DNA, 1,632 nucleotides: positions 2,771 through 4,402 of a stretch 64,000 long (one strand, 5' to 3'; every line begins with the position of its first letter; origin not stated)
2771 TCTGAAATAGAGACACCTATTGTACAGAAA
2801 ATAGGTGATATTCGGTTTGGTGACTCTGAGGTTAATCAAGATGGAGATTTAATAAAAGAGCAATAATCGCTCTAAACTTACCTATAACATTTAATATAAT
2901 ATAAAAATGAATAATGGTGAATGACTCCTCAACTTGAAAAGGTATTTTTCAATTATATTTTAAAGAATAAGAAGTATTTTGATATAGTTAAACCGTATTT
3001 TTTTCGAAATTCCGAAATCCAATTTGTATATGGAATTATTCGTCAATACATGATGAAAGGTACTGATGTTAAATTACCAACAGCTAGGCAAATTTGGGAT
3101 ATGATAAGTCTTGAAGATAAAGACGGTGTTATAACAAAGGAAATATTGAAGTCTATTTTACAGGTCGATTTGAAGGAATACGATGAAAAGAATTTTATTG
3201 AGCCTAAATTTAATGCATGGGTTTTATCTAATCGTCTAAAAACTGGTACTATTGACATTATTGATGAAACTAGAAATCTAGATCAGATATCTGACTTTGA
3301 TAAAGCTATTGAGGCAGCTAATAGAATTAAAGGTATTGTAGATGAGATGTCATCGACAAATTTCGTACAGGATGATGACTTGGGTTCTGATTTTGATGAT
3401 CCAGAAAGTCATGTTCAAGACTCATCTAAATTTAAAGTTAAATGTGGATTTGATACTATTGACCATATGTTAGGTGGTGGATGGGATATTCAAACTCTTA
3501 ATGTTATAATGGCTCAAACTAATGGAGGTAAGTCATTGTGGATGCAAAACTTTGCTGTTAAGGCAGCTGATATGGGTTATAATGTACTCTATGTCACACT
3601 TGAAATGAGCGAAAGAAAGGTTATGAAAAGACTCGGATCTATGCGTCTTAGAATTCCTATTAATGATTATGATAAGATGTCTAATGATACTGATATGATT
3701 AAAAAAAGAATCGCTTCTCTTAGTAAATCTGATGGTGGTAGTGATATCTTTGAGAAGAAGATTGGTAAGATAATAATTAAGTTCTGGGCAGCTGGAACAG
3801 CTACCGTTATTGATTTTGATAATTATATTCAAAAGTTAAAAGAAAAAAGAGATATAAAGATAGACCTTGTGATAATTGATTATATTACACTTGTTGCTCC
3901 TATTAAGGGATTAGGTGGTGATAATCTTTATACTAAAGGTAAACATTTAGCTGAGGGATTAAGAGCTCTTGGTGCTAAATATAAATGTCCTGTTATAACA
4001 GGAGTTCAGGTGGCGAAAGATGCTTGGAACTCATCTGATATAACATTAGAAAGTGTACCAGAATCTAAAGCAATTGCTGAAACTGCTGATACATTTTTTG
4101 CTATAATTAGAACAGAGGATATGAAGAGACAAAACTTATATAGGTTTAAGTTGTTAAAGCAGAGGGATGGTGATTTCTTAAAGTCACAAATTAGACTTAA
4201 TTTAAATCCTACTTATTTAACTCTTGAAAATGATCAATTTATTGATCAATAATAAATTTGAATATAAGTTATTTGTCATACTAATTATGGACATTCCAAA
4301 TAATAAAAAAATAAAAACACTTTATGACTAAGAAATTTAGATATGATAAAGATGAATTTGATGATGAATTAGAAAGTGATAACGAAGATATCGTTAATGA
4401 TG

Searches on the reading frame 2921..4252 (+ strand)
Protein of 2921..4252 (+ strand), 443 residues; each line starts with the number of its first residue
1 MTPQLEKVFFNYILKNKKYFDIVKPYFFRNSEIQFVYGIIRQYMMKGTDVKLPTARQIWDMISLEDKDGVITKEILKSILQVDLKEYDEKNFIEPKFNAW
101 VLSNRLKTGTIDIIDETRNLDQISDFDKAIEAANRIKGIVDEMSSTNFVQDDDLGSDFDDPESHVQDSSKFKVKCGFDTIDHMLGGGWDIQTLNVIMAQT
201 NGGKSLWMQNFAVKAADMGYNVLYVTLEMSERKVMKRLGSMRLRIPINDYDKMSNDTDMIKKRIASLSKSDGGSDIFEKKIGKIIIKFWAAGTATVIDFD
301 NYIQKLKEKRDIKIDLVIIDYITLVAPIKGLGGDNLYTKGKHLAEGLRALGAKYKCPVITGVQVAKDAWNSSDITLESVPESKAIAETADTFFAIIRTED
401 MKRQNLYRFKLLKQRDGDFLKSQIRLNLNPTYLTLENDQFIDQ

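Call 27: search_protein_families(library=phrogs, proteins=[window:2921-4252:+], max_evalue=0.00001)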
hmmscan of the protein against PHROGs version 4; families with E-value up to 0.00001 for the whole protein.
window:2921-4252:+ (443 aa): 3 families
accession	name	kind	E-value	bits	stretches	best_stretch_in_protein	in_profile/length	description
phrog_19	-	DNA, RNA and nucleotide metabolism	2.4e-65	222.6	1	5-434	163-577/621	DnaB-like replicative helicase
phrog_243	-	DNA, RNA and nucleotide metabolism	5.4e-23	82.3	1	185-438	29-268/273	DnaB-like replicative helicase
phrog_239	-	DNA, RNA and nucleotide metabolism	1.8e-17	64.6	1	128-419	294-579/801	DNA primase/helicase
